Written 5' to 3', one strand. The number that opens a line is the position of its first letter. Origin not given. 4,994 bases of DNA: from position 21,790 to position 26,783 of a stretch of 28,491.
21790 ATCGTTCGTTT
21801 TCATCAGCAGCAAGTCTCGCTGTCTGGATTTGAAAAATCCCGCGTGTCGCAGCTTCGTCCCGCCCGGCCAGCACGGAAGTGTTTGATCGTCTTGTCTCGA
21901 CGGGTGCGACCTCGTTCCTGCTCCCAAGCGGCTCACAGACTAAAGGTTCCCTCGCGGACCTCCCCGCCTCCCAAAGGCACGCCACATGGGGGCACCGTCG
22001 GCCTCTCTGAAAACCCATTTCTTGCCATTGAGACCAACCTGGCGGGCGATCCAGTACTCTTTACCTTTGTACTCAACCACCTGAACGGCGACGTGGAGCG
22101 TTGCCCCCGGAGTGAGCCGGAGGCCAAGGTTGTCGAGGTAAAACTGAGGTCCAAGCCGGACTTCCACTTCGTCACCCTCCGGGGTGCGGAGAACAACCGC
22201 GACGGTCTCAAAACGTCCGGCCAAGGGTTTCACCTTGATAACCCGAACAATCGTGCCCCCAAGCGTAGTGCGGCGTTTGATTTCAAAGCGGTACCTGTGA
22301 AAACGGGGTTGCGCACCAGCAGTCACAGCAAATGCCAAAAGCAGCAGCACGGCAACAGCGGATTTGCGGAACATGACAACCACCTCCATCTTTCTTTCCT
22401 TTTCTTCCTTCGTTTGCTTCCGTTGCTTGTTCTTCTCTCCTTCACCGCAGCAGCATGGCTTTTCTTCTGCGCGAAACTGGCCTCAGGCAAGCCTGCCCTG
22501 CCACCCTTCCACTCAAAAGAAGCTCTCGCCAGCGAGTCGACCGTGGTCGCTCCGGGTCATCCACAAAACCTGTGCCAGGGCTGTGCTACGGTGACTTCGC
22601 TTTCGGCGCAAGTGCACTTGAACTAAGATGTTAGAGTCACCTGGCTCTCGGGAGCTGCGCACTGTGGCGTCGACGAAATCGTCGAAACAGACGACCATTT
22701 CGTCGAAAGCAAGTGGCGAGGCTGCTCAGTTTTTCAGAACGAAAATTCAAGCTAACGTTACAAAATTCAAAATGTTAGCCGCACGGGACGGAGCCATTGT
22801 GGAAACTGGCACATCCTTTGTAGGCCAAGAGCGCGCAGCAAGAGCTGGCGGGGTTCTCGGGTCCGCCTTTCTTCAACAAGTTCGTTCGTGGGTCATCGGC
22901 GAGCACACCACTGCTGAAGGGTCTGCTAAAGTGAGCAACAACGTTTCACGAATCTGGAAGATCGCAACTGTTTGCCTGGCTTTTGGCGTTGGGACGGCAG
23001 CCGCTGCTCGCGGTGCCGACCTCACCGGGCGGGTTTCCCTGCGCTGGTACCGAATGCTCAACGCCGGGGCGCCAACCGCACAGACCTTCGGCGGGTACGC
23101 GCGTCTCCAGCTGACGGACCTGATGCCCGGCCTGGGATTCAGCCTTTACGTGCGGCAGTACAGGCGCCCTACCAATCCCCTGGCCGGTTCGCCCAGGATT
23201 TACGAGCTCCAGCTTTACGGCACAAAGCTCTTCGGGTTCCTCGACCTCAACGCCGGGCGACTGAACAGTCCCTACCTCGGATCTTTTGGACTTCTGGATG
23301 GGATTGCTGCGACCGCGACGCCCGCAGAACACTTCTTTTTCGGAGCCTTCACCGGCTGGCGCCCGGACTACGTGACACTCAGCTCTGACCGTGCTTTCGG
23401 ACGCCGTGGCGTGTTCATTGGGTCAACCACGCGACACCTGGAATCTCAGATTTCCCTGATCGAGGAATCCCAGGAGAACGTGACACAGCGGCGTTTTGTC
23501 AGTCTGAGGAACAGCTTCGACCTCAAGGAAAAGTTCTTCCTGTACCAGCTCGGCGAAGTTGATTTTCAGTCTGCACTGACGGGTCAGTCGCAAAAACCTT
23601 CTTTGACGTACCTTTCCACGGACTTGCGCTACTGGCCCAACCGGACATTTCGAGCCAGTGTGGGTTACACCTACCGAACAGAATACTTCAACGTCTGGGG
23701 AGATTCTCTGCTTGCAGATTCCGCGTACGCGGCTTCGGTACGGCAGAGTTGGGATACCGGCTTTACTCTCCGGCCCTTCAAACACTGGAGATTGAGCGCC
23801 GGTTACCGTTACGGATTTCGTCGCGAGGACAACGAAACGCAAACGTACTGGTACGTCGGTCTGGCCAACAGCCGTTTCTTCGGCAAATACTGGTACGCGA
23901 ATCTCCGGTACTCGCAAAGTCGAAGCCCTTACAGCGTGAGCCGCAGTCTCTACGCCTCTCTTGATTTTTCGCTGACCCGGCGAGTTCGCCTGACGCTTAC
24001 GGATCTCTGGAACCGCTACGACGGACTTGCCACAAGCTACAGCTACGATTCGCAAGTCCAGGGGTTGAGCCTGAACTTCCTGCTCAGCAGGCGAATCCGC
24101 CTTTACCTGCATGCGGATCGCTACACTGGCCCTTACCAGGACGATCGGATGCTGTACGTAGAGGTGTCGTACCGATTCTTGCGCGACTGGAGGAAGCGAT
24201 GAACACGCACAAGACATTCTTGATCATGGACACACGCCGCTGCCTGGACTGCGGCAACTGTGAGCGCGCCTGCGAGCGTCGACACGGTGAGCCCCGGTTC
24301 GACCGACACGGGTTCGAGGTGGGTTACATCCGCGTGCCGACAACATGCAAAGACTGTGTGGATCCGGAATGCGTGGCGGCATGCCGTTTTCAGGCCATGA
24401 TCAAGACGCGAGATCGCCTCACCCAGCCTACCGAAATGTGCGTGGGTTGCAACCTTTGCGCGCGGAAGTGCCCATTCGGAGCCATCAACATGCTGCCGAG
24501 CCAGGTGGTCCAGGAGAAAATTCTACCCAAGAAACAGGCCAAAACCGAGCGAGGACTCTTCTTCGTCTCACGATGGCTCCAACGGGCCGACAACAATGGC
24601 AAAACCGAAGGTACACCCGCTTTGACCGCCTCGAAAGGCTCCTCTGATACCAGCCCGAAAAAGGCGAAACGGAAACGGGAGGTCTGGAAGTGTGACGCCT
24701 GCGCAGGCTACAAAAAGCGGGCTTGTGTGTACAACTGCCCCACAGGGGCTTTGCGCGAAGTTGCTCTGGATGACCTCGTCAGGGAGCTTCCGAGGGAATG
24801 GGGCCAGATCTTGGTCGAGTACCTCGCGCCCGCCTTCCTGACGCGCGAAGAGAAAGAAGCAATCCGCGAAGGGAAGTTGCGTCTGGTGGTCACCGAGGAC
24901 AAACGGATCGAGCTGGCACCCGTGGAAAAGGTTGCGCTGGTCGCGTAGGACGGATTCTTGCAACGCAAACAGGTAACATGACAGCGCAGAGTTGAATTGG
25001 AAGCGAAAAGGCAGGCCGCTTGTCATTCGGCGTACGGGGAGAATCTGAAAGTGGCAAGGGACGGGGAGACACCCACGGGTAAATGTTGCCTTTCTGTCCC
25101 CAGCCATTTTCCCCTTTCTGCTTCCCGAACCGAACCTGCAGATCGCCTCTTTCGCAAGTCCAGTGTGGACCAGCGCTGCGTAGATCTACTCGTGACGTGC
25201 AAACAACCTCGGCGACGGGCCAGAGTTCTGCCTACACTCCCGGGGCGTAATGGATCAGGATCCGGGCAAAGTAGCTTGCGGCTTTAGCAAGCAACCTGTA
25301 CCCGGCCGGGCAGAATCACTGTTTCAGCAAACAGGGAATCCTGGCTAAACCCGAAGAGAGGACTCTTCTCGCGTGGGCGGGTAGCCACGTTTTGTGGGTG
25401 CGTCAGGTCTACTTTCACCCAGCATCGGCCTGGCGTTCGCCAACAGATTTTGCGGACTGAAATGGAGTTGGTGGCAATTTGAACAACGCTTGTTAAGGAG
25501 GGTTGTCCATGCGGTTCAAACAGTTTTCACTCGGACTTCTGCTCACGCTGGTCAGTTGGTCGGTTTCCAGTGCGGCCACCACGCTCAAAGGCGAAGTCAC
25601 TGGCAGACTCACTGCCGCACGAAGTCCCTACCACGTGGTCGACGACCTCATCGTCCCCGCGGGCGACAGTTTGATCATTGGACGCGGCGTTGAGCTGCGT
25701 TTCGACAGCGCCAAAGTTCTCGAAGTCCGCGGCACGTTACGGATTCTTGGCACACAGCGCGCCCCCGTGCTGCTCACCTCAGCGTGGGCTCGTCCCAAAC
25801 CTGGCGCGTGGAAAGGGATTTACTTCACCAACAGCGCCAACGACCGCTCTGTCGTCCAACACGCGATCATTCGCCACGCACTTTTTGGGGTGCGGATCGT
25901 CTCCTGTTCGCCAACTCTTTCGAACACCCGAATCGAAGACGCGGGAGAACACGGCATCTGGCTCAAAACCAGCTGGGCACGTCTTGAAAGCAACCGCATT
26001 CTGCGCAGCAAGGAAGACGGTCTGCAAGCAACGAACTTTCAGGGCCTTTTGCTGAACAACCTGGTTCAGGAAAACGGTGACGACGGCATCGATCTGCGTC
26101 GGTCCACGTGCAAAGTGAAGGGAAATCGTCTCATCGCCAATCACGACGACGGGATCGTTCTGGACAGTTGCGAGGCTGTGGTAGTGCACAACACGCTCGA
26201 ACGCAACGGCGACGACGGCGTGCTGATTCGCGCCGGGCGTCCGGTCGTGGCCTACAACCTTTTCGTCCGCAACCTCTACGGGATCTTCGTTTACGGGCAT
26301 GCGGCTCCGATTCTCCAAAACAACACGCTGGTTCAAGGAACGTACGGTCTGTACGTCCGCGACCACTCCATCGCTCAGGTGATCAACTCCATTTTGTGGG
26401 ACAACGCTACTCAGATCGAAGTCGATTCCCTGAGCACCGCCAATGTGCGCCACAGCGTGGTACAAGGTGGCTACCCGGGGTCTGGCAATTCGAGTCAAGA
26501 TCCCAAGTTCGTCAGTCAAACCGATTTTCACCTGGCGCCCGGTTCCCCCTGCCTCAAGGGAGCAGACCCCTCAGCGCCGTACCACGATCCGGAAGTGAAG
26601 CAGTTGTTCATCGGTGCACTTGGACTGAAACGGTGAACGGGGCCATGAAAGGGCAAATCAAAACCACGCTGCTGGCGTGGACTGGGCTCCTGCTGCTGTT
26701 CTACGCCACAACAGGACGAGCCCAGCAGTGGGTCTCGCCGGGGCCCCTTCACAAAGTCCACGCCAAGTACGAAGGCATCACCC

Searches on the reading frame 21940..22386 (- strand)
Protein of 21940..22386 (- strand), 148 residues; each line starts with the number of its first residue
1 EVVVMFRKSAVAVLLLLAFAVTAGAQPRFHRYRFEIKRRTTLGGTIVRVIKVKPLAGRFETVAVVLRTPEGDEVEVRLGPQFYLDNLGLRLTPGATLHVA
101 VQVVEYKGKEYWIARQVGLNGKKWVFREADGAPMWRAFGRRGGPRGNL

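Call 45: search_protein_families(library=ncbifam, proteins=[window:21940-22386:-], max_evalue=0.01)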
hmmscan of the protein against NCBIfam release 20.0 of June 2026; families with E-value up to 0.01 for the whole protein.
window:21940-22386:- (148 aa): 1 family
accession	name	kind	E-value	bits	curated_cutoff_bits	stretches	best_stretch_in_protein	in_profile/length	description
NF040991.1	MamS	equivalog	1.8e-05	24.9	200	1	38-136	84-182/186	magnetosome protein MamS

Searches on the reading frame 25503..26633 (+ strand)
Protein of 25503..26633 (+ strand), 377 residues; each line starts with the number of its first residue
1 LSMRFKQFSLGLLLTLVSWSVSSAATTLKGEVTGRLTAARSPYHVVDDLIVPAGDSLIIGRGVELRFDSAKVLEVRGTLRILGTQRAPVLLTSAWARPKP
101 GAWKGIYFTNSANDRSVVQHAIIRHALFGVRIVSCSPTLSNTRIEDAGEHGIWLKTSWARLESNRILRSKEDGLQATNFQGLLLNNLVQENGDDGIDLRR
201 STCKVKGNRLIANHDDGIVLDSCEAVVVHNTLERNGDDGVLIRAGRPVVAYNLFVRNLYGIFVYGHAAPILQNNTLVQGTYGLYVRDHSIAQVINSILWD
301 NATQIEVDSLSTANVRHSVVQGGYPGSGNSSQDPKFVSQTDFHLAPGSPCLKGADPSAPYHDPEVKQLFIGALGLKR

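Call 17: search_protein_families(library=pfam, proteins=[window:25503-26633:+], max_evalue=0.001)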
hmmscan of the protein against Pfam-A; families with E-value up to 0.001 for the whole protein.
window:25503-26633:+ (377 aa): 2 families
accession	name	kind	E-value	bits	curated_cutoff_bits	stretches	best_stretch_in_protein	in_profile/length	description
PF13229.12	Beta_helix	-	1.7e-28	99.7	25.9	2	129-276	2-158/158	Right handed beta helix region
PF05048.19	NosD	-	2.3e-15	57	23.6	2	188-311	55-182/212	Periplasmic copper-binding protein (NosD)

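Call 45: search_protein_families(library=ncbifam, proteins=[window:25503-26633:+], max_evalue=0.01)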
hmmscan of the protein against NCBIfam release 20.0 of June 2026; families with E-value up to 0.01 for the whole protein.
window:25503-26633:+ (377 aa): 4 families
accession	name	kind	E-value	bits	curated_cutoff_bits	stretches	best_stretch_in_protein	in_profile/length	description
TIGR03804.1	para_beta_helix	repeat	1.9e-13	49.8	19.45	2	183-213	12-42/44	parallel beta-helix repeat protein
TIGR04247.1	NosD_copper_fam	subfamily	1.1e-06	27.6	300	1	105-313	77-297/377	nitrous oxide reductase family maturation protein NosD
NF051861.1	PolglcturonPglBAgro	equivalog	0.0001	21.2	600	1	201-244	162-204/437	polygalacturonase PglB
TIGR03805.1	beta_helix_1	subfamily_domain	0.00087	18.5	141.5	1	187-293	79-187/314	parallel beta-helix domain-containing protein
